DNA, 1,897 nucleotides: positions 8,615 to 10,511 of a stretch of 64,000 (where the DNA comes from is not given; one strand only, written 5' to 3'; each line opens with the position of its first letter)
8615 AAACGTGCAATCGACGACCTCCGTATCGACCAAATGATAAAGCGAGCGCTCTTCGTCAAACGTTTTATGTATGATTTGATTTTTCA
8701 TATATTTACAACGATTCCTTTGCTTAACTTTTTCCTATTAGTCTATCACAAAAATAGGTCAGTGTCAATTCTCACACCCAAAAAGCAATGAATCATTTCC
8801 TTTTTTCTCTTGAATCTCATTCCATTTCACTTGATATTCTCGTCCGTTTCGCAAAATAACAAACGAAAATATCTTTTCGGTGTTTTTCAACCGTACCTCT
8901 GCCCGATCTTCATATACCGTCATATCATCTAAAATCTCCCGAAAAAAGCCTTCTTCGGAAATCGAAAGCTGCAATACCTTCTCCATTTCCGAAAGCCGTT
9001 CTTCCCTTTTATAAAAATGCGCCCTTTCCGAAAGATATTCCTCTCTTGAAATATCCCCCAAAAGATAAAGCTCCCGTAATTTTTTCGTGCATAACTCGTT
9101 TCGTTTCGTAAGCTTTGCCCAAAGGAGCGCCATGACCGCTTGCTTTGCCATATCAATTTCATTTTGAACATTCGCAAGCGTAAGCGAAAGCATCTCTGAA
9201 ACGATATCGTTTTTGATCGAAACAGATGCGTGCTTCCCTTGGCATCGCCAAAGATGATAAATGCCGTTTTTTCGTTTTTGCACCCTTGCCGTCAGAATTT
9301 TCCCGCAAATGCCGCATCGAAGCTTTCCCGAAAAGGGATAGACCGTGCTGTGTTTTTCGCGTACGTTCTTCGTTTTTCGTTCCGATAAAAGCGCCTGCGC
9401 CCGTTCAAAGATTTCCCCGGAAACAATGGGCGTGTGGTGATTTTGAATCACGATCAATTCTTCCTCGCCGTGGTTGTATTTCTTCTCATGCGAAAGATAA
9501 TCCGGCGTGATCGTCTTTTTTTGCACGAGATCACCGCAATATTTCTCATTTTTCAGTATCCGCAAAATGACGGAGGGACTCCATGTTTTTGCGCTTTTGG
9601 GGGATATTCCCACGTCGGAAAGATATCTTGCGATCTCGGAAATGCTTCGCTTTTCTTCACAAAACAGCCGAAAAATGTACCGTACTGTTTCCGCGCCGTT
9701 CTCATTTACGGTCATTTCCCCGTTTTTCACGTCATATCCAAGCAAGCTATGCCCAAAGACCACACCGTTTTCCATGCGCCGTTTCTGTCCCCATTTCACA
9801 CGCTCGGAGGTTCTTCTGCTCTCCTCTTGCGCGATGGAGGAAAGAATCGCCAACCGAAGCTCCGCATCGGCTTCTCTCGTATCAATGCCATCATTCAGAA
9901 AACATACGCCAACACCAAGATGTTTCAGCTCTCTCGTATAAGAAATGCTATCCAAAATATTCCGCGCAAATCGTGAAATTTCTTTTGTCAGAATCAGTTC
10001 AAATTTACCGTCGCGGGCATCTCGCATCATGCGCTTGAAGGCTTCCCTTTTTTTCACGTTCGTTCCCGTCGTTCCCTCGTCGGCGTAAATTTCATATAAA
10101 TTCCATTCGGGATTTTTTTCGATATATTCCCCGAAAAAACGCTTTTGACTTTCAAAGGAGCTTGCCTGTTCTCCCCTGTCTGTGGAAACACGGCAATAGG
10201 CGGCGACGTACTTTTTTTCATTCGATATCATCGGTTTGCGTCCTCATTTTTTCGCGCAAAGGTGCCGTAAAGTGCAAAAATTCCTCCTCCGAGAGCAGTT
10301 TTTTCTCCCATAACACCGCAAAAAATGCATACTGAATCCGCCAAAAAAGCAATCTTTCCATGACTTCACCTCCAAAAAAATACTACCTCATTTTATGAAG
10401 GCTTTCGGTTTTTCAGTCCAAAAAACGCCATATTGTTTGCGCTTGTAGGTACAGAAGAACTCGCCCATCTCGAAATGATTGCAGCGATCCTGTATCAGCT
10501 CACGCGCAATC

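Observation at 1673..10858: CotJC-like Mn-catalase gene split in frame by an 8.65 kb element with 10-bp direct repeats and a terminal large serine recombinase (skin-like intervening element)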

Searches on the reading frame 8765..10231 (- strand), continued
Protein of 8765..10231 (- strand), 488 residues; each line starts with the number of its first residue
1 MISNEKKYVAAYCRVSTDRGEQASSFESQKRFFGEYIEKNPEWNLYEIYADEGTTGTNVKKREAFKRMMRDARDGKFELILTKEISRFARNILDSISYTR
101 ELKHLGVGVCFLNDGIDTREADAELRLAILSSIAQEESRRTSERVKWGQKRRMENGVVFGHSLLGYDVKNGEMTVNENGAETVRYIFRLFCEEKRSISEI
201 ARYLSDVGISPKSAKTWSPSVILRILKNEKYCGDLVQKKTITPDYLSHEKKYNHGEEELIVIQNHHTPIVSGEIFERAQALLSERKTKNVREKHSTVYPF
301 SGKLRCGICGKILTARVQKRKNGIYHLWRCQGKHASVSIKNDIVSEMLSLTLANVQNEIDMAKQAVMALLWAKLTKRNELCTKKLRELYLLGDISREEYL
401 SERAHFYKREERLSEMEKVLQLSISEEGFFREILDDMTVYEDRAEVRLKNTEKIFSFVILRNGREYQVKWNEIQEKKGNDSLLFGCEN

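Call 81: search_protein_families(library=phrogs, proteins=[window:8765-10231:-], max_evalue=0.001)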
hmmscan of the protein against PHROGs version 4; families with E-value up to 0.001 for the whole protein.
window:8765-10231:- (488 aa): 4 families
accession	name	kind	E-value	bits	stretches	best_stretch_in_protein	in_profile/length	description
phrog_95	-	integration and excision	4.4e-117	393.3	1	3-444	84-544/651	integrase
phrog_125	-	DNA, RNA and nucleotide metabolism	3.2e-43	149.1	1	5-286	18-252/254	DNA invertase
phrog_7701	-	DNA, RNA and nucleotide metabolism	5.1e-07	31.1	1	161-240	3-72/137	DNA invertase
phrog_6620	-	integration and excision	1.3e-05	25.9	1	3-115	52-156/201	transposase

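Call 82: search_solved_structures(query=window:8765-10231:-, max_evalue=0.00001, show_alignments=1)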
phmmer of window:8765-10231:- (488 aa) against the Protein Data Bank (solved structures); distinct sequences matched with E-value up to 0.00001: 16.
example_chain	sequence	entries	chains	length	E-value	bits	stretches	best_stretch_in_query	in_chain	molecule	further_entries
3g13_A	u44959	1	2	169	3.9e-42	147.8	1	3-161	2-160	Putative conjugative transposon recombinase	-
9dxh_A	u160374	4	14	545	6.2e-18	68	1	46-390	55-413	Resolvase homolog YokA | Site-specific recombinase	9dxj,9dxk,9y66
9dxd_A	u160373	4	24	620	8.5e-18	67.6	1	46-389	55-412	Resolvase homolog YokA,SPbeta prophage-derived uncharacterized protein YotN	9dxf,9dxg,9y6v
3guv_A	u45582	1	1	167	1.2e-14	57.2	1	9-140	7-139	Site-specific recombinase, resolvase family protein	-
2gm4_A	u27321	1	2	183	1e-11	47.5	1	48-162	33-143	Transposon gamma-delta resolvase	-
1gdt_A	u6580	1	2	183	4.4e-11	45.5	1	48-162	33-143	PROTEIN (GAMMA DELTA RESOLVASE)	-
3bvp_A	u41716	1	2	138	5.2e-11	45.2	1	7-137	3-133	TP901-1 Integrase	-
1zr2_A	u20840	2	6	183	6.7e-11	44.9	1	48-162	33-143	Transposon gamma-delta resolvase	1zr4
5cy1_A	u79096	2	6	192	2.7e-10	42.9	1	49-180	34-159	Transposon Tn3 resolvase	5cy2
1gdr_A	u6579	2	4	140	5.7e-10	41.8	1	48-159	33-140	GAMMA DELTA-RESOLVASE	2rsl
9ibl_B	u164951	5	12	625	2.8e-08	36.2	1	52-180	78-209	Integrase | PhiC31 integrase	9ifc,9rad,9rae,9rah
9u2s_A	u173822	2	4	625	3.1e-08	36.1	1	52-180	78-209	Integrase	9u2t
9teh_A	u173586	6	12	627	3.1e-08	36.1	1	52-180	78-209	Integrase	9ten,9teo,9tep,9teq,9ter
2mhc_A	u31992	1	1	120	1e-07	34.4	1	7-118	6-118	TnpX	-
2gm5_A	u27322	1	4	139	1.2e-07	34.2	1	48-154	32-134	Transposon gamma-delta resolvase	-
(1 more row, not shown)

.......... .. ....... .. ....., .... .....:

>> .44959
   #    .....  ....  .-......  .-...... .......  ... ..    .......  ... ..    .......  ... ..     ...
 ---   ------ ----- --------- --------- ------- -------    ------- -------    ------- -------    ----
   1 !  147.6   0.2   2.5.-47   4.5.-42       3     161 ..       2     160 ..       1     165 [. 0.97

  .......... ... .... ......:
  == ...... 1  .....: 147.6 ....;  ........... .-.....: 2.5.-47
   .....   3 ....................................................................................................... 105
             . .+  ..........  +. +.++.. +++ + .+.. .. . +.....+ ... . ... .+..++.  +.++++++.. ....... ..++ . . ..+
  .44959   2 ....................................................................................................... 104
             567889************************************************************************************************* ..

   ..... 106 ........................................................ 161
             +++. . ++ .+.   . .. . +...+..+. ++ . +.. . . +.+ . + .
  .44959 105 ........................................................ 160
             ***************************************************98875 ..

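Call 94: predict_structure(alignment_id=A3)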
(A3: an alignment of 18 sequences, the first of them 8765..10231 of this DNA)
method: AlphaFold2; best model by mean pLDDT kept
length: 488 residues; sequences in the alignment: 18
mean_pLDDT: 74.0   pTM: 0.39
mean pLDDT of the five models: 74.0, 72.1, 71.2, 70.8, 69.2
residues with pLDDT >= 90: 58; 70-90: 284; 50-70: 75; < 50: 71
segments of 3 or more residues with pLDDT < 50: 1-3, 54-60, 155-161, 236-264, 287-295, 476-488
pLDDT, mean of each block of 10 residues (from residue 1): 65 69 72 87 88 52 83 91 78 79 89 86 77 63 52 46 66 76 92 87 83 73 82 51 31 34 64 86 60 54 86 80 78 83 89 86 84 80 87 90 74 79 77 88 89 87 76 58 26
secondary structure, 60 per line:
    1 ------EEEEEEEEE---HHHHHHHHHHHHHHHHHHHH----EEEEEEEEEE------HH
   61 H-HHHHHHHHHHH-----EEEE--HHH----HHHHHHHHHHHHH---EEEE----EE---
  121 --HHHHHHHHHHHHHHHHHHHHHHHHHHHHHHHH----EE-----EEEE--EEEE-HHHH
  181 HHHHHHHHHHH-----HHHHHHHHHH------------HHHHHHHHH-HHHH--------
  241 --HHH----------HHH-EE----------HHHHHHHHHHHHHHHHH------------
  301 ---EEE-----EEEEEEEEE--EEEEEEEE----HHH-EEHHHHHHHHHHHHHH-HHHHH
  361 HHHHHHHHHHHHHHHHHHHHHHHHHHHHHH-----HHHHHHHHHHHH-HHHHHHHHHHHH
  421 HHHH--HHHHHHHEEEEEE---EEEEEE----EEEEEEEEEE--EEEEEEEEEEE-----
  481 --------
elements in order: E7-15 H19-38 E43-52 H63-73 E79-82 H92-104 E108-111 H123-154 E166-169 E172-175 H177-191 H197-206 H219-227 H229-232 H272-288 E304-306 E312-320 E323-330 H341-354 H356-390 H396-407 H409-424 H427-433 E434-439 E443-448 E453-462 E465-475

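Call 96: fold_search(model_id=the predicted structure, library=pdb)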
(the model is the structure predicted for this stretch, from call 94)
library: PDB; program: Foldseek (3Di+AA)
matches with E <= 10: 630; with E <= 0.001: 52
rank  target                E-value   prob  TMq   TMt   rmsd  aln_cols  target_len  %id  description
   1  9dxd_A                2.6e-21  1.00  0.41  0.39  13.3       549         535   19  attLmm bound serine integrase and RDF complex in the pre-rotation state (released 2026-01-21)
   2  9dxh_A                4.3e-20  1.00  0.40  0.37  29.9       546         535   19  attPmm and attBmm bound serine integrase complex in the pre-rotation state (released 2026-01-21)
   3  9y66_A                1.0e-19  1.00  0.31  0.29  29.2       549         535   18  attLsym bound serine integrase complex in the dimeric state (released 2026-02-04)
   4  9dxf_A                1.5e-19  1.00  0.41  0.38  13.3       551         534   20  attLmm bound serine integrase and RDF complex in the post-rotation state (released 2026-01-21)
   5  9y66_C                4.4e-19  1.00  0.29  0.27  22.1       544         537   20  attLsym bound serine integrase complex in the dimeric state (released 2026-02-04)
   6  9iu2_A                1.2e-13  1.00  0.37  0.37  25.3       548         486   13  Cryo-EM structure of the large serine recombinase Bxb1 in complex with attP and attB (GT/TT CDN) in the pre-strand exc (released 2026-03-04)
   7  3g13_A                9.7e-13  1.00  0.25  0.72   3.9       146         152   46  Crystal structure of putative conjugative transposon recombinase from Clostridium difficile (released 2009-02-10)
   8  3g13_B                2.0e-12  1.00  0.25  0.79   3.4       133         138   50  Crystal structure of putative conjugative transposon recombinase from Clostridium difficile (released 2009-02-10)
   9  4kis_A                5.1e-12  1.00  0.25  0.37  19.7       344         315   19  Crystal Structure of a LSR-DNA Complex (released 2013-07-10)
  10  4bqq_A                6.0e-12  1.00  0.23  0.32  21.5       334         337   18  Protein crystal structure of the N-terminal and recombinase domains of the Streptomyces temperate phage serine recombi (released 2013-06-12)
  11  4kis_C                1.6e-11  1.00  0.24  0.36  19.9       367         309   17  Crystal Structure of a LSR-DNA Complex (released 2013-07-10)
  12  4bqq_B                2.2e-11  1.00  0.30  0.40   9.4       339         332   17  Protein crystal structure of the N-terminal and recombinase domains of the Streptomyces temperate phage serine recombi (released 2013-06-12)
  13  4kis_B                3.0e-11  1.00  0.25  0.38  20.4       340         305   19  Crystal Structure of a LSR-DNA Complex (released 2013-07-10)
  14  4kis_D                6.9e-10  1.00  0.24  0.39  19.4       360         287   18  Crystal Structure of a LSR-DNA Complex (released 2013-07-10)
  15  6dnw_A                2.4e-09  1.00  0.24  0.47   9.2       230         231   22  Sequence Requirements of the Listeria innocua prophage attP site (released 2018-10-03)
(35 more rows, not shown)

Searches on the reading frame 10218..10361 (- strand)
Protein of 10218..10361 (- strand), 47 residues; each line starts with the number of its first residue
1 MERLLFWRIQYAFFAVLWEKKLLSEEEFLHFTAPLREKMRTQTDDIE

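Call 6: search_protein_families(library=pfam, proteins=[window:10218-10361:-], max_evalue=0.01)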
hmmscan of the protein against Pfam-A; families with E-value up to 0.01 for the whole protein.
window:10218-10361:- (47 aa): 0 families

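Call 80: search_protein_families(library=ncbifam, proteins=[window:10218-10361:-], max_evalue=0.001)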
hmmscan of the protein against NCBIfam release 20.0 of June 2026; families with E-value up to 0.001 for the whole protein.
window:10218-10361:- (47 aa): 0 families

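Call 81: search_protein_families(library=phrogs, proteins=[window:10218-10361:-], max_evalue=0.001)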
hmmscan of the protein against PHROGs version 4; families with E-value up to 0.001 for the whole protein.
window:10218-10361:- (47 aa): 1 family
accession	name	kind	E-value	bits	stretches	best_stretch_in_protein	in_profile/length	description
phrog_2996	-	unknown function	0.00017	22.6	1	10-38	15-43/54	-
